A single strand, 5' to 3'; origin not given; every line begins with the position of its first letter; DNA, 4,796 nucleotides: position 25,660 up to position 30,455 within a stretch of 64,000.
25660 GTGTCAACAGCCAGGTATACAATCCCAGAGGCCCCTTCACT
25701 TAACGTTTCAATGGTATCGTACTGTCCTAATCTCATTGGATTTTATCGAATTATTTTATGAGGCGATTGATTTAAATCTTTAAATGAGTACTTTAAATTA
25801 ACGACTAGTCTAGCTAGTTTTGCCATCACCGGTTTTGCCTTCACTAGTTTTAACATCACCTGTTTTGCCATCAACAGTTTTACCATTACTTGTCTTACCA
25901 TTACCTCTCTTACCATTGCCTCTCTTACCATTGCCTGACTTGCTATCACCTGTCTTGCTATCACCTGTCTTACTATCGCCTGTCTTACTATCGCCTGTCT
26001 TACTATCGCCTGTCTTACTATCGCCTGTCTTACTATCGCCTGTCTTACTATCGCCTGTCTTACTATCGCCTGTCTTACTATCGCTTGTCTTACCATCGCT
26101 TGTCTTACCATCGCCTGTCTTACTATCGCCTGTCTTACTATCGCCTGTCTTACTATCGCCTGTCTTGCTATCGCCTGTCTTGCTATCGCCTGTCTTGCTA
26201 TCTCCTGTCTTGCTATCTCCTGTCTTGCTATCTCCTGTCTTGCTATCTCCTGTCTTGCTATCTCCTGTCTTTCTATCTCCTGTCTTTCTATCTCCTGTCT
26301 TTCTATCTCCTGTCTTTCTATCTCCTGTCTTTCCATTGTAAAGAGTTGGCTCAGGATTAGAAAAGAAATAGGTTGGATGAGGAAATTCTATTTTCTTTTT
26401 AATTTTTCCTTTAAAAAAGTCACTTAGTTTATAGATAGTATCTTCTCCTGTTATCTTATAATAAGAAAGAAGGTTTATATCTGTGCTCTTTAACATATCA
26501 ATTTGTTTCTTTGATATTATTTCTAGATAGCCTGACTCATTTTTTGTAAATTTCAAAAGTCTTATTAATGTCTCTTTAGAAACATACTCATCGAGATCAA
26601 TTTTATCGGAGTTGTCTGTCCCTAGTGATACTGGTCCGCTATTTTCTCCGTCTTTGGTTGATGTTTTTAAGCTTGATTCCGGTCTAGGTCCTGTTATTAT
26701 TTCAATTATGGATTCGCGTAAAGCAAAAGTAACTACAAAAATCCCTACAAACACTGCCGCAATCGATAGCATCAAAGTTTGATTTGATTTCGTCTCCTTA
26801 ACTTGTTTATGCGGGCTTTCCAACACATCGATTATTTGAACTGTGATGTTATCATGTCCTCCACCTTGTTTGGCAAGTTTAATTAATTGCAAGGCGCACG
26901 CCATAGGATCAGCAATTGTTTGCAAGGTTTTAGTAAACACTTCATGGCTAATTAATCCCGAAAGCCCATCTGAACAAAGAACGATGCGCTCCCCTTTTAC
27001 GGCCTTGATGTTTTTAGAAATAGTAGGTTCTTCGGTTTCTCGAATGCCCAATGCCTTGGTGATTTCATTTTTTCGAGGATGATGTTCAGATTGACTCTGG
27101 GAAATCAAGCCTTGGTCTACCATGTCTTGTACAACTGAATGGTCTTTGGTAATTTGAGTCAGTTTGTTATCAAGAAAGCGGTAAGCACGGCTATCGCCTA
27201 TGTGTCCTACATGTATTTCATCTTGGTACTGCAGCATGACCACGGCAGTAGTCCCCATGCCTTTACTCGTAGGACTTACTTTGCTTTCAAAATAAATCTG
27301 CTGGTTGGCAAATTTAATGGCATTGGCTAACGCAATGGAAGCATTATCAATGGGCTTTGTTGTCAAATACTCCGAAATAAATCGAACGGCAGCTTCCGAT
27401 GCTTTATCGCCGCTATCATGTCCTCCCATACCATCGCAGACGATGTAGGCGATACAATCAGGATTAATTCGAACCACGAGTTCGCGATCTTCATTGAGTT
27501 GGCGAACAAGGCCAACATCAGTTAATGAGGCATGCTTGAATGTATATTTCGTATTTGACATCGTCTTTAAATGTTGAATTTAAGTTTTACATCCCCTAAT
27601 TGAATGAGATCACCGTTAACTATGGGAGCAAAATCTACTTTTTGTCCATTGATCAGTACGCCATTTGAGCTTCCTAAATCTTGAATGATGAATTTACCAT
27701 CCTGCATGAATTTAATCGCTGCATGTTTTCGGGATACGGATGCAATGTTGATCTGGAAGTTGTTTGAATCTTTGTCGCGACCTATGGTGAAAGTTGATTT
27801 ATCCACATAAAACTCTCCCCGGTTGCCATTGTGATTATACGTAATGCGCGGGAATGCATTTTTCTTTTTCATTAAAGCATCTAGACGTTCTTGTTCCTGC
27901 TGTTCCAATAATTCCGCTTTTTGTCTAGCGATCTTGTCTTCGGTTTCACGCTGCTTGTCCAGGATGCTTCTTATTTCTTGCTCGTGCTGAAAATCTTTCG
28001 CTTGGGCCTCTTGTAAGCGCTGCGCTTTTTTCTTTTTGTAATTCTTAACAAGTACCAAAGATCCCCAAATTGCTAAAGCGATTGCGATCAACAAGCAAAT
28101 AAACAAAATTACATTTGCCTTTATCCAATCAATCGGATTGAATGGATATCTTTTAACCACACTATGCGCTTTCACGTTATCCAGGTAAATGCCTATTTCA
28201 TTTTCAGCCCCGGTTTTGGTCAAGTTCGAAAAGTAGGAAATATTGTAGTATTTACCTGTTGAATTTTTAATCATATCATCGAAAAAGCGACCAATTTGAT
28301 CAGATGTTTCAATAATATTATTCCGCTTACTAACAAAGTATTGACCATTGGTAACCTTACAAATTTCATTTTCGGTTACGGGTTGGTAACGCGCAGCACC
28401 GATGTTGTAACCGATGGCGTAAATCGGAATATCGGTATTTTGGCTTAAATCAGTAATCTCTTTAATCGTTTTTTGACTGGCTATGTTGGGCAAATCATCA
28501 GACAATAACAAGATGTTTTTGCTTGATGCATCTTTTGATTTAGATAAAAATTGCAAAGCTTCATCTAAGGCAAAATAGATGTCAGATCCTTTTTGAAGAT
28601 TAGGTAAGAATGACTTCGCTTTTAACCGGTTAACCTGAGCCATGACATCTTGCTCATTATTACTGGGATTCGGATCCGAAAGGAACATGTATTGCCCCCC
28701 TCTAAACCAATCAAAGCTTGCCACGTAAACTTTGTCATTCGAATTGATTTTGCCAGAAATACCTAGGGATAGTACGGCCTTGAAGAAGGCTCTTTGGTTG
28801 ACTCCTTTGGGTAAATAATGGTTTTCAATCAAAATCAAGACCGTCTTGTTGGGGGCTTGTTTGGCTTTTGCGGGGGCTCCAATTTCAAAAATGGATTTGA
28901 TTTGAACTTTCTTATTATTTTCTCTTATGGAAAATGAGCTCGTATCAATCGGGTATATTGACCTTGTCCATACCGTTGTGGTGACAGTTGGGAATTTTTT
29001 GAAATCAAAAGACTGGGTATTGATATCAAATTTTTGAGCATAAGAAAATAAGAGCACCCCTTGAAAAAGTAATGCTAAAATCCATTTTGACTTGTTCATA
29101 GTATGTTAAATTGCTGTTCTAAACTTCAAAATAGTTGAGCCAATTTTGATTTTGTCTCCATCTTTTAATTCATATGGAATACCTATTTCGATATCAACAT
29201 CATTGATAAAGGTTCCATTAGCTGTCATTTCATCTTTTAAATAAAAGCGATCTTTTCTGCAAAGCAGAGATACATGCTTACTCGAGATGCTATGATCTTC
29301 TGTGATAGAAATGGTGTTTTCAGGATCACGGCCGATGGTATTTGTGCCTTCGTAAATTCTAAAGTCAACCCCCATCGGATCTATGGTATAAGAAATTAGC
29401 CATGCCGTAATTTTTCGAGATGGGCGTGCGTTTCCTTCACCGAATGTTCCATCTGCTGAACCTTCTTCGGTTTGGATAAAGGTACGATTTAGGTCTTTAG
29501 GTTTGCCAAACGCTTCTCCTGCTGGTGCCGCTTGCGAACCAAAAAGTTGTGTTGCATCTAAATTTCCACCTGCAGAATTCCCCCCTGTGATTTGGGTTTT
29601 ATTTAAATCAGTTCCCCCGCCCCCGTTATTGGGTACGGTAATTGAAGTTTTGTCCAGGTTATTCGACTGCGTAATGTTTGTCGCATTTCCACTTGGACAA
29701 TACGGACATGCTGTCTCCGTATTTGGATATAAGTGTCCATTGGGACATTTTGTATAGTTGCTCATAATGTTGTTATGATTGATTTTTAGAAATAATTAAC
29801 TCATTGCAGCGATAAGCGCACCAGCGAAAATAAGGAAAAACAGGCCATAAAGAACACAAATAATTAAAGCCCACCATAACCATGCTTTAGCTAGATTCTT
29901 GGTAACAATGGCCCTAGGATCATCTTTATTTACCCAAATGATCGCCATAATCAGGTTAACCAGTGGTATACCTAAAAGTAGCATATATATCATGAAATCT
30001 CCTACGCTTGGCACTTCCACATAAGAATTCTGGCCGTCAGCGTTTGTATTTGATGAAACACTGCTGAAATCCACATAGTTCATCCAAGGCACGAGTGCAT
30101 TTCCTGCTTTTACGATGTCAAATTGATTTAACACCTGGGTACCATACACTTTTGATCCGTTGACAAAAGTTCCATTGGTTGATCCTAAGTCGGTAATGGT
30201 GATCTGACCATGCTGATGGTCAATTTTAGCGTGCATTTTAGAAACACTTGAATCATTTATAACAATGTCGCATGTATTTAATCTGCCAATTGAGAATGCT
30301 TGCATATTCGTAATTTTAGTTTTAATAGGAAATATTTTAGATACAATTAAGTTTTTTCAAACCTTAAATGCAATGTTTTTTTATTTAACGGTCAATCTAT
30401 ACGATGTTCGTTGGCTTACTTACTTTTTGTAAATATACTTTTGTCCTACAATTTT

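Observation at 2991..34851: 12-bp motif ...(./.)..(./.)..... upstream of seven accessory transcription units: a putative regulon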

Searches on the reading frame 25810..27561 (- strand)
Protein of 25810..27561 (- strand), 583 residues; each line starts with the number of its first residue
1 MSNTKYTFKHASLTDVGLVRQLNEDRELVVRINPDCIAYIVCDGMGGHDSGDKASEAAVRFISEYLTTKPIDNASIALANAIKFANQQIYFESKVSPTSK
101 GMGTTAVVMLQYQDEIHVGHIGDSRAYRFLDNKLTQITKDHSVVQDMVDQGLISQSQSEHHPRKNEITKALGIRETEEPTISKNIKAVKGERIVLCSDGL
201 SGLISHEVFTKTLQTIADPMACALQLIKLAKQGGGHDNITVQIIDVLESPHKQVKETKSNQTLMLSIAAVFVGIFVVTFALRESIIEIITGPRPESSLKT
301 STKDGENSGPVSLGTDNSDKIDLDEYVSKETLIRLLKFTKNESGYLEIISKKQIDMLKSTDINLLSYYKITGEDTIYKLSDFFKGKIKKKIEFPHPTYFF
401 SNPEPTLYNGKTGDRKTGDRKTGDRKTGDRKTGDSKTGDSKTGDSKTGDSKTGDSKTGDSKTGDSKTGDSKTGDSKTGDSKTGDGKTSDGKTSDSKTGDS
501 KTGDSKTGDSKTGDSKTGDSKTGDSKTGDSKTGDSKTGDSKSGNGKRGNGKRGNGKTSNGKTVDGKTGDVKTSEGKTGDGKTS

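Call 7: search_protein_families(library=pfam, proteins=[window:25810-27561:-])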
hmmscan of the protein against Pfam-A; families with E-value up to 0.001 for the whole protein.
window:25810-27561:- (583 aa): 2 families
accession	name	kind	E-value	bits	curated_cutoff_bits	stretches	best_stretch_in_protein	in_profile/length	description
PF13672.11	PP2C_2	-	1.1e-14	54.9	24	1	21-218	10-193/209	Protein phosphatase 2C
PF00481.26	PP2C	-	4.6e-10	40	20.3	1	38-143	36-142/255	Protein phosphatase 2C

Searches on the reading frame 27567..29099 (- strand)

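Call 7: search_protein_families(library=pfam, proteins=[window:27567-29099:-])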
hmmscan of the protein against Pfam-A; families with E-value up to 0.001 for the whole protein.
window:27567-29099:- (510 aa): 3 families
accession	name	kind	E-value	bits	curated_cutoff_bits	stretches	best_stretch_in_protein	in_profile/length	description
PF00498.31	FHA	-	2.6e-17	63.5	20.7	1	438-502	2-67/67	FHA domain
PF16697.10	Yop-YscD_cpl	-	9.9e-09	35.8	33.2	1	429-509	11-91/94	Inner membrane component of T3SS, cytoplasmic domain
PF13768.12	VWA_3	-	0.0001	22.8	27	1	87-232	3-136/155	von Willebrand factor type A domain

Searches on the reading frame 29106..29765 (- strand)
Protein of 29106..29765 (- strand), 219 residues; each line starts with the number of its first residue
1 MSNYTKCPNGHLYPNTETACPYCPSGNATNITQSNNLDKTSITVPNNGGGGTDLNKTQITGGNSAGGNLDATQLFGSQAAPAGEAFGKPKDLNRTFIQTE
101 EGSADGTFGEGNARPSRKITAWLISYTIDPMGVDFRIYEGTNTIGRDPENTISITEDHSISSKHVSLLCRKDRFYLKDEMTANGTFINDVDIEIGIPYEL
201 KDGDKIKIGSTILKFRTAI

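Call 8: search_protein_families(library=pfam, proteins=[window:29106-29765:-], max_evalue=0.01)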
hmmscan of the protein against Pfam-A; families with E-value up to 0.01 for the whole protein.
window:29106-29765:- (219 aa): 2 families
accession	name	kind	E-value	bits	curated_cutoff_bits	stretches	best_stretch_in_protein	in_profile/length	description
PF00498.31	FHA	-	9.7e-16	58.4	20.7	1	143-209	2-67/67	FHA domain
PF16697.10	Yop-YscD_cpl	-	1.1e-10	42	33.2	1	132-217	9-92/94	Inner membrane component of T3SS, cytoplasmic domain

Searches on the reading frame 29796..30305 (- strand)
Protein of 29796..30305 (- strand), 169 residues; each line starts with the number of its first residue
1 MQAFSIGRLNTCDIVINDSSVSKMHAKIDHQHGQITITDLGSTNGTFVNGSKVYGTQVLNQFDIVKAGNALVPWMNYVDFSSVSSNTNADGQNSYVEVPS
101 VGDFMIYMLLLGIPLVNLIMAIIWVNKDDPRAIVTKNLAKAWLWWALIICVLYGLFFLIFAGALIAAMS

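Call 8: search_protein_families(library=pfam, proteins=[window:29796-30305:-], max_evalue=0.01)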
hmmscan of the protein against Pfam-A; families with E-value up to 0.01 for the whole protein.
window:29796-30305:- (169 aa): 2 families
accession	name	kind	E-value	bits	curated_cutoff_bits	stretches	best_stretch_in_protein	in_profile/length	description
PF00498.31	FHA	-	3e-19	69.6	20.7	1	5-67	2-66/67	FHA domain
PF16697.10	Yop-YscD_cpl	-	1.8e-13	51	33.2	1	3-70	18-86/94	Inner membrane component of T3SS, cytoplasmic domain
